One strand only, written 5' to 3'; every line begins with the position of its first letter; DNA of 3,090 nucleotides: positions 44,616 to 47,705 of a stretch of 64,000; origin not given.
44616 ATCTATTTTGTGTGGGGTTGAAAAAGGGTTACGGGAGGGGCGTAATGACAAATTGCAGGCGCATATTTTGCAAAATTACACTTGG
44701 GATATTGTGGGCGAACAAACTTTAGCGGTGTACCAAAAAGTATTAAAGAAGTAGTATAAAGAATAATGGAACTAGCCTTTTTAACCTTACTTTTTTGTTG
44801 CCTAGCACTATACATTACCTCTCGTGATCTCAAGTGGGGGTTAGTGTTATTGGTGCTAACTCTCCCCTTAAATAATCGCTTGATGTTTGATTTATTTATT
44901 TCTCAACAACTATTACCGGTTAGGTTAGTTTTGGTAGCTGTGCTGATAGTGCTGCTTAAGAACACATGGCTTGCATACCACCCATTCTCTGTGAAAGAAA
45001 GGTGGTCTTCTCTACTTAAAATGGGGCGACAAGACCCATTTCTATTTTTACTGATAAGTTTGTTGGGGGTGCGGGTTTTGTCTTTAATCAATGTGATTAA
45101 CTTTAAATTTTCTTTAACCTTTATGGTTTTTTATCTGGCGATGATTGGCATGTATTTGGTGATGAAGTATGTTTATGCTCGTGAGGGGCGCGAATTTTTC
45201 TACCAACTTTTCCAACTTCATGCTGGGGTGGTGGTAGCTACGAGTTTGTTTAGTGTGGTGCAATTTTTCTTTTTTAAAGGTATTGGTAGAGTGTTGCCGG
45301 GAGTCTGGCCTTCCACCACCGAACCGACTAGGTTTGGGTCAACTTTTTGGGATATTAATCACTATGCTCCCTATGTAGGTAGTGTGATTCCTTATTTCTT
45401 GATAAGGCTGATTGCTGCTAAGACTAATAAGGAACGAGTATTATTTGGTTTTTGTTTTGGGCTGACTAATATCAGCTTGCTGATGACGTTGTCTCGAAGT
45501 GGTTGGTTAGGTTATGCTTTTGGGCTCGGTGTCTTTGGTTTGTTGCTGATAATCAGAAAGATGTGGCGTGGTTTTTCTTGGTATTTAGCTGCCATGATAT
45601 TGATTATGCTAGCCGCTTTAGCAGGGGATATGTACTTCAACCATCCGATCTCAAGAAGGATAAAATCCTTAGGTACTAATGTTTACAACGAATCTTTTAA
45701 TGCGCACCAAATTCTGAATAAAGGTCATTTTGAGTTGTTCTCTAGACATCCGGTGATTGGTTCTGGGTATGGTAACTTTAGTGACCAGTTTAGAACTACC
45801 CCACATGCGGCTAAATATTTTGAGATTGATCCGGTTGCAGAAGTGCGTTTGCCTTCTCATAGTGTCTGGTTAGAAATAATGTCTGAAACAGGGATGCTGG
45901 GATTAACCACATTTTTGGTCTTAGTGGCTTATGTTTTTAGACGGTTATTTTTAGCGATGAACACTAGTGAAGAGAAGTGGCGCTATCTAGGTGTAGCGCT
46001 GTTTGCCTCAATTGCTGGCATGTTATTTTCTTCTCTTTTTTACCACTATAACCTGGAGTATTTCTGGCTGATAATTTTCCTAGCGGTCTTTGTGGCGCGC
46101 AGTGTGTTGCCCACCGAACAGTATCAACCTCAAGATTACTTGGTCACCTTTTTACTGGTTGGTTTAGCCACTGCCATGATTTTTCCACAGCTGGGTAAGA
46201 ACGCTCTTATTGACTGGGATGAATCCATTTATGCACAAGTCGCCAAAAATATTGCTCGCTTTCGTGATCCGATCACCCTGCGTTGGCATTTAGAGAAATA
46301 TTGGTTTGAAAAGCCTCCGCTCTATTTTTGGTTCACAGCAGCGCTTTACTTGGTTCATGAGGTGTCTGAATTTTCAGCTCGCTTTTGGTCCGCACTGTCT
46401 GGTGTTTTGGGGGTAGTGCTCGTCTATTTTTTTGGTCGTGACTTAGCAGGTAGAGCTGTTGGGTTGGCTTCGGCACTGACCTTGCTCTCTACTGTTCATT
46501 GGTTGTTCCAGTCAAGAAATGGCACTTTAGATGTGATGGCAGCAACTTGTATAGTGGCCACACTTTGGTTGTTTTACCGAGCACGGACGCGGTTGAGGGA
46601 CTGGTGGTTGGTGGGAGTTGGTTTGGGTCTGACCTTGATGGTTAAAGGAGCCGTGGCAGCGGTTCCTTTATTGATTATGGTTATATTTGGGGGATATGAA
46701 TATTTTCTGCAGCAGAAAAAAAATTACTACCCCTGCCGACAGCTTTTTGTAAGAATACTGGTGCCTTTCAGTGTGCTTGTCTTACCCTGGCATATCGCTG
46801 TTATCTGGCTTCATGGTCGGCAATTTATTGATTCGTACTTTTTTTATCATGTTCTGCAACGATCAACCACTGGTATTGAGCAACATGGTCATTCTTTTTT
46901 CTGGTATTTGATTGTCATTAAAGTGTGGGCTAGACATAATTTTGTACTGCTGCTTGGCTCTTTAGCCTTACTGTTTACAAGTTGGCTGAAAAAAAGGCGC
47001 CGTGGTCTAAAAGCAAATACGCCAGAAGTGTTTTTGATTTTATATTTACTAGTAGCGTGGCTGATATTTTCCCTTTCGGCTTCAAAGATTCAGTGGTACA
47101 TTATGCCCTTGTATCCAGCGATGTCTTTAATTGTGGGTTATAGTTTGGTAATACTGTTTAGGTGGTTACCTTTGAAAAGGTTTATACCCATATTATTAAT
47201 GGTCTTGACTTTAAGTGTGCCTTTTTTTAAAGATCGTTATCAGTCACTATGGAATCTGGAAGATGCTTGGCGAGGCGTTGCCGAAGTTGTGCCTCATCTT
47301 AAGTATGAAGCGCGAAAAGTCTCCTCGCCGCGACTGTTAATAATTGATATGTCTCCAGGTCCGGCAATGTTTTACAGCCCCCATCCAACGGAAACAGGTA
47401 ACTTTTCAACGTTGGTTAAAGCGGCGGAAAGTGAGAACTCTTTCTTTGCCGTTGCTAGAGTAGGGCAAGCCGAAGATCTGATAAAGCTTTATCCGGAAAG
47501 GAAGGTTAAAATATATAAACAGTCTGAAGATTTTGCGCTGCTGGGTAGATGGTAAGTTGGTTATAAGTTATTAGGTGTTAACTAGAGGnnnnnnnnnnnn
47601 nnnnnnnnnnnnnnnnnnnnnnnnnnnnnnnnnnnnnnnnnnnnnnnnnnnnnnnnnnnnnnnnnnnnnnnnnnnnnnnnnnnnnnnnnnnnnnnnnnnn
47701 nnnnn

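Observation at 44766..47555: Single 929 aa protein fusing an O-antigen-ligase/polymerase-like (Wzy_C) domain to an ArnT/PMT-like GT-C domain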

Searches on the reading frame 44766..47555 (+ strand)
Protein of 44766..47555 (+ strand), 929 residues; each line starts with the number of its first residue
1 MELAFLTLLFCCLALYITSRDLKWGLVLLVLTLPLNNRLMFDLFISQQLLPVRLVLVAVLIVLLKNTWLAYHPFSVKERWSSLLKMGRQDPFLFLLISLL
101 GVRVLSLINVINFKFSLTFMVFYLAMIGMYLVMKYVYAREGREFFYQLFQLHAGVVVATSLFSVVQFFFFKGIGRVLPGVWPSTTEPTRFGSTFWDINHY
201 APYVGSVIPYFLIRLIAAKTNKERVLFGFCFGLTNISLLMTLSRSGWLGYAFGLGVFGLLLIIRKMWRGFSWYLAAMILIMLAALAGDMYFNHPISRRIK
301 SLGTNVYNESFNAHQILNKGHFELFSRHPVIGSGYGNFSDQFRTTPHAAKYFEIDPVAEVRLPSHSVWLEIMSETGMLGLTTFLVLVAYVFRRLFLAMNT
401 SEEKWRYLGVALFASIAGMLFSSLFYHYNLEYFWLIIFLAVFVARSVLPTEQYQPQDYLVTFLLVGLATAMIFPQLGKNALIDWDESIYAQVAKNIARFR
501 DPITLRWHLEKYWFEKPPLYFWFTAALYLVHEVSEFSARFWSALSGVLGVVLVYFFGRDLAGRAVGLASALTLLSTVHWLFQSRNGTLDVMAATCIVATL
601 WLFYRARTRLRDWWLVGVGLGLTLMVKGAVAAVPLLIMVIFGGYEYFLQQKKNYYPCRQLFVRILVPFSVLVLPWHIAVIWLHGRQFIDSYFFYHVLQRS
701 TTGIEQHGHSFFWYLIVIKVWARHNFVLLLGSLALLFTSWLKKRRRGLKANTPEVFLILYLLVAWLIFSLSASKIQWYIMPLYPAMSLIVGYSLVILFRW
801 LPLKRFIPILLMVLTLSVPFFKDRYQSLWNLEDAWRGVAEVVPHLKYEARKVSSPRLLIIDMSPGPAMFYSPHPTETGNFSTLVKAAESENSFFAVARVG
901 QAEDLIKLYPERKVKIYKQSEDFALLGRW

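Call 4: search_protein_families(library=pfam, proteins=[window:44766-47555:+], max_evalue=1)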
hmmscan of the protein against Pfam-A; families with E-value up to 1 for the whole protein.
window:44766-47555:+ (929 aa): 3 families
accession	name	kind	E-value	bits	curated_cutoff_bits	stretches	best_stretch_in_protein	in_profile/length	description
PF13231.12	PMT_2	-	3e-19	70.2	26.1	1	516-668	2-157/160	Dolichyl-phosphate-mannose-protein mannosyltransferase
PF04932.20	Wzy_C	-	2.1e-14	54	31.7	1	233-384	5-149/149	O-Antigen ligase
PF02366.24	PMT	-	3.2e-11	43.7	22.7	1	510-677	56-232/245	Dolichyl-phosphate-mannose-protein mannosyltransferase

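Call 5: search_protein_families(library=ncbifam, proteins=[window:44766-47555:+], max_evalue=1)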
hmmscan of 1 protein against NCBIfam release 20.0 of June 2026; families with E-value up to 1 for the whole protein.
window:44766-47555:+ (929 aa): 3 families
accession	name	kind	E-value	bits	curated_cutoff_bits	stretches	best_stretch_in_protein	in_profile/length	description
NF009784.2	PRK13279.1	equivalog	4.8e-20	71.7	567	1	463-795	10-333/539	lipid IV(A) 4-amino-4-deoxy-L-arabinosyltransferase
TIGR00947.1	2A73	equivalog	3.9e-14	52.5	366.4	1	91-422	72-396/425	IctB family putative bicarbonate transporter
TIGR04154.1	archaeo_STT3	subfamily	0.00031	19.2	450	1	517-589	70-150/831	oligosaccharyl transferase, archaeosortase A system-associated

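Call 11: find_homologous_proteins(query=window:44766-47552:+, max_evalue=0.00001)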
Query window:44766-47552:+ (929 aa): 21 proteins with E <= 0.00001 among 8000 candidates.
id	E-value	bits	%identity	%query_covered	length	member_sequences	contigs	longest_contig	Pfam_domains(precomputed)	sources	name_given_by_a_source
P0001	0.0e+0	2092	100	100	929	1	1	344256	PF02366.25,PF13231.13,PF04932.21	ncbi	-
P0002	0.0e+0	1045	53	100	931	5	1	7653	PF02366.25,PF13231.13,PF04932.21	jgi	-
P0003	1.0e-217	744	42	98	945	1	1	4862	PF02366.25,PF13231.13,PF04932.21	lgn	-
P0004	1.2e-216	740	43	99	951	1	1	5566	PF13231.13,PF04932.21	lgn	-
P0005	1.3e-158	548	36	98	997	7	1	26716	PF13231.13,PF04932.21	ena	-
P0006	6.3e-157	543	36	100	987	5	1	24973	PF02366.25,PF13231.13,PF04932.21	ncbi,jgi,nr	ncbi:glycosyltransferase family 39 protein [Patescibacteria group bacterium]|nr:glycosyltransferase 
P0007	6.2e-154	533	35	100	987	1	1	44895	PF02366.25,PF13231.13,PF04932.21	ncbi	ncbi:MAG: glycosyltransferase family 39 protein [bacterium]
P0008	3.9e-153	530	34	99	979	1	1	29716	PF02366.25,PF13231.13,PF04932.21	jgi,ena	-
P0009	2.2e-149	518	36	99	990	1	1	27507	PF13231.13,PF04932.21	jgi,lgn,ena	-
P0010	4.8e-148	513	34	100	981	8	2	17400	PF02366.25,PF13231.13,PF04932.21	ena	-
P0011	1.4e-147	512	34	99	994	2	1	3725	PF02366.25,PF13231.13,PF04932.21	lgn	-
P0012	8.9e-145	502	34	99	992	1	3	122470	PF02366.25,PF13231.13,PF04932.21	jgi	jgi:4-amino-4-deoxy-L-arabinose transferase-like glycosyltransferase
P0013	1.4e-121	426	33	97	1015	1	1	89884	PF02366.25,PF03901.24,PF13231.13,PF04932.21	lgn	-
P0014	1.1e-110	390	34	85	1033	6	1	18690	PF02366.25,PF03901.24,PF13231.13,PF04932.21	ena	-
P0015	3.6e-109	384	34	87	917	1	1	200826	PF02366.25,PF13231.13,PF04932.21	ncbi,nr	ncbi:MAG: glycosyltransferase family 39 protein, partial [candidate division WWE3 bacterium]|nr:glyc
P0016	9.7e-107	376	30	93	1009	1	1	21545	PF02366.25,PF13231.13,PF04932.21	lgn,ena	-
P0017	3.7e-77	279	35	57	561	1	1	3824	PF04932.21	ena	-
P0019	2.7e-10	57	27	35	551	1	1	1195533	PF18583.7,PF02366.25,PF13231.13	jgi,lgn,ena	-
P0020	4.5e-9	53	25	39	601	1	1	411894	PF02366.25,PF13231.13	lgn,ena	-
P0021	3.2e-7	47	25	28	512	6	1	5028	PF02366.25,PF13231.13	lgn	-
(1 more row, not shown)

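Call 17: search_solved_structures(query=A1, max_evalue=1, show_alignments=3)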
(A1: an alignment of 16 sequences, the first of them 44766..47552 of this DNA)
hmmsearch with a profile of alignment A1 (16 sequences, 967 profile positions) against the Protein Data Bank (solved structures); distinct sequences matched with E-value up to 1: 1.
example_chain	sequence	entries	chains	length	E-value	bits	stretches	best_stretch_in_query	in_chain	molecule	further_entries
5ezm_A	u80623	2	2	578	1.1e-40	142.9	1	463-802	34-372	4-amino-4-deoxy-L-arabinose transferase or related glycosyltransferases of PMT family | 4-amino-4-deoxy-L-arabinose (L-Ara4N) transferase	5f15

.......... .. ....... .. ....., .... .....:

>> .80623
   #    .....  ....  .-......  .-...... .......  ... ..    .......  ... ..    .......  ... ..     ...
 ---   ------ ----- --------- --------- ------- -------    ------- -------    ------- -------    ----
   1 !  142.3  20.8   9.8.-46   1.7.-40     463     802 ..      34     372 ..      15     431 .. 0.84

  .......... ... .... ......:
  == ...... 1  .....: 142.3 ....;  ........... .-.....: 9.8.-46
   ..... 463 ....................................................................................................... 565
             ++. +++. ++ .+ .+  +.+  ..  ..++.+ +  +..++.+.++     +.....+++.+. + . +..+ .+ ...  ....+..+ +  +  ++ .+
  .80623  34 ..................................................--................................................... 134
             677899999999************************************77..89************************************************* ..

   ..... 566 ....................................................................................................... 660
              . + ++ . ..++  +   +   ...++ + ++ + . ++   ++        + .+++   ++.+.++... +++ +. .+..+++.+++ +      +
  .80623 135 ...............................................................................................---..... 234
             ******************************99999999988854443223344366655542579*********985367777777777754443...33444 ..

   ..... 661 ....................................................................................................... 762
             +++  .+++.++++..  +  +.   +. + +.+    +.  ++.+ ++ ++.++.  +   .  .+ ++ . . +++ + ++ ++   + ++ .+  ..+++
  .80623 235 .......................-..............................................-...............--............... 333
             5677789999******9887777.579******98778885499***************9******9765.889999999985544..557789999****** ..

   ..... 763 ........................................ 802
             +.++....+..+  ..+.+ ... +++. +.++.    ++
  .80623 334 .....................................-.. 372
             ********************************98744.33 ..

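Call 22: find_encoding_contigs(protein=P0001, flank=2000, max_places=2)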
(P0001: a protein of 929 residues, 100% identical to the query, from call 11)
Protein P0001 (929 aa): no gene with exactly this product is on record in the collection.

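Call 23: find_related_loci(query=A1, collection=genome_contigs, flank=8000)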
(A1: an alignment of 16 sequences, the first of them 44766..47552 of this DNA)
Query A1 (929 aa) in genome_contigs; peptide patterns used: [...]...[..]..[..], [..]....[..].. (x = any residue, [..] = any of these).
205 stretches matched a pattern; 117 encode a relative of the query (tblastn E <= 1e-3); the best 80 are kept; 80 distinct loci.
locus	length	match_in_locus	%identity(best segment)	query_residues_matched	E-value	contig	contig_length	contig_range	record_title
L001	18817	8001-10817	36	20-928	2e-156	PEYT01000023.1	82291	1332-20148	MAG: candidate division WWE3 bacterium CG08_land_8_20_14_0_20_40_13 CG08_land_8_20_14_0.20_scaffold_54_c, whole genome s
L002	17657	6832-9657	34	1-928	4e-149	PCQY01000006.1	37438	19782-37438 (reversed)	MAG: candidate division WWE3 bacterium CG23_combo_of_CG06-09_8_20_14_all_40_14 CG23_scaffold_256_c, whole genome shotgun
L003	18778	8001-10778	32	2-919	1e-120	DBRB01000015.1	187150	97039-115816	MAG TPA_asm: candidate division WWE3 bacterium UBA1379 UBA1379_contig_1857, whole genome shotgun sequence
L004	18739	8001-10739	31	1-896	2e-119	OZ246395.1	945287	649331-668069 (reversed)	MAG: uncultured Candidatus Saccharibacteria bacterium isolate SRP292972_co1_112 genome assembly, chromosome: 1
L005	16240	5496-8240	32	1-911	1e-119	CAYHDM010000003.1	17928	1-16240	MAG TPA_asm: uncultured Candidatus Saccharibacteria bacterium isolate ERP119705_co12_185 genome assembly, contig: NODE_3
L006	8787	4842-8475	31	20-873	2e-115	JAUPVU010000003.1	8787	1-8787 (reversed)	MAG: Patescibacteria group bacterium isolate erpe_2018_sw_33hr_WHONDRS-SW48-000096_B_bin.51 scaffold_17971, whole genome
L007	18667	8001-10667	31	48-916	3e-114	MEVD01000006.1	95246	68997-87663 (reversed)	MAG: candidate division WWE3 bacterium RIFCSPHIGHO2_02_FULL_38_14 rifcsphigho2_02_scaffold_1478, whole genome shotgun se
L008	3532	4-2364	31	116-892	3e-115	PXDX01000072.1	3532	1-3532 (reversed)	MAG: candidate division WWE3 bacterium isolate T3Sed10_354 T3-Sed10-C81130, whole genome shotgun sequence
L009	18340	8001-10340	33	11-791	9e-112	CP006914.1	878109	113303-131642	Candidate division WWE3 bacterium RAAC2_WWE3_1 chromosome, complete genome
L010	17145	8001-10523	33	48-883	2e-110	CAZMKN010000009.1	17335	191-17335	MAG TPA_asm: uncultured Candidatus Saccharibacteria bacterium isolate SRP191223_co1_110 genome assembly, contig: NODE_32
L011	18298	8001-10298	34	20-791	6e-110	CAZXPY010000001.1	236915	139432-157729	MAG TPA_asm: uncultured Gammaproteobacteria bacterium isolate binchicken_co134_1330 genome assembly, contig: NODE_115_le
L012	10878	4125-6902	30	6-925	3e-110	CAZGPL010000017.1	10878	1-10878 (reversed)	MAG TPA_asm: uncultured Candidatus Saccharibacteria bacterium isolate SRP239243_co1_4 genome assembly, contig: NODE_1064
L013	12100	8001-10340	33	11-791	7e-110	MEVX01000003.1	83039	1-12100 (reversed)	MAG: candidate division WWE3 bacterium RIFOXYB1_FULL_43_24 rifoxyb1_full_scaffold_131, whole genome shotgun sequence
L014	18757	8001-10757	30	2-891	3e-109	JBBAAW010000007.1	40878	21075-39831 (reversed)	MAG: Patescibacteria group bacterium isolate SO_2017_GW3_51 scaffold_685_c1_OW296A_2017, whole genome shotgun sequence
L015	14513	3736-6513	31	6-925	4e-109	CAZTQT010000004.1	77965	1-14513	MAG TPA_asm: uncultured Candidatus Saccharibacteria bacterium isolate binchicken_co45_572 genome assembly, contig: NODE_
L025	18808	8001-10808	30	2-925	2e-108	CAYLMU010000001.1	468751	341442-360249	MAG TPA_asm: uncultured Candidatus Saccharibacteria bacterium isolate SRP193661_co1_136 genome assembly, contig: NODE_4_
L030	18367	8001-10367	31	1-791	1e-104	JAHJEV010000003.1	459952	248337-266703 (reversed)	MAG: Patescibacteria group bacterium isolate Modern_marine_glass_biofilm.mb.140 Modern_marine_gla.mb.140_k141_410344, wh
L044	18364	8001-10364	31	19-796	7e-100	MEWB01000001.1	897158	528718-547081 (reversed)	MAG: candidate division WWE3 bacterium RIFOXYC1_FULL_40_10 RIFOXYC1_FULL_WWE3_40_10_complete_curated, whole genome shotg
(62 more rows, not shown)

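Call 31: predict_structure(alignment_id=A1)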
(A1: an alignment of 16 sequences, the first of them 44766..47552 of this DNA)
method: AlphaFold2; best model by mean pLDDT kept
length: 929 residues; sequences in the alignment: 16
mean_pLDDT: 81.0   pTM: 0.84
mean pLDDT of the five models: 81.0, 80.1, 77.3, 76.8, 75.8
residues with pLDDT >= 90: 323; 70-90: 434; 50-70: 111; < 50: 61
segments of 3 or more residues with pLDDT < 50: 37-49, 178-198, 296-307, 703-707, 715-717, 720-722
pLDDT, mean of each block of 10 residues (from residue 1): 72 91 92 62 44 83 85 78 78 91 89 79 87 91 93 90 76 60 38 47 86 91 93 83 74 91 86 83 74 52 44 75 87 74 81 62 70 90 92 91 91 93 73 90 88 78 90 82 81 89 85 86 88 86 95 94 91 87 84 95 91 93 88 92 90 83 90 92 86 62 49 49 64 83 78 88 79 59 90 83 63 70 68 78 89 88 89 90 90 93 93 91 91
secondary structure, 60 per line:
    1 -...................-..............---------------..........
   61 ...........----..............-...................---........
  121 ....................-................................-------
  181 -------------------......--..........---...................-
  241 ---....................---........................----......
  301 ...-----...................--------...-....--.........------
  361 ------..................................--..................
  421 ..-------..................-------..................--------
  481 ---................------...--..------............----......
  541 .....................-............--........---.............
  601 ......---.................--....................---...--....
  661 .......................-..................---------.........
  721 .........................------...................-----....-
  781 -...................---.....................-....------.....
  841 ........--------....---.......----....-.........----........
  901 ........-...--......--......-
elements in order (helices of 4 or more, strands of 3 or more residues): H2-20 H22-35 H51-71 H76-89 H91-109 H113-140 H142-173 H200-205 H208-217 H221-239 H244-263 H267-290 H295-303 H309-327 H340-343 H346-354 H367-400 H403-422 H430-447 H455-472 H484-499 E506-508 H519-530 H535-561 H563-574 H577-584 H588-606 H610-626 H629-648 H657-683 H685-702 H712-745 H752-770 H776-779 H782-800 H804-824 H826-829 H836-848 E857-860 H864-870 E875-878 H880-888 E893-898 H899-908 E915-920 E923-928
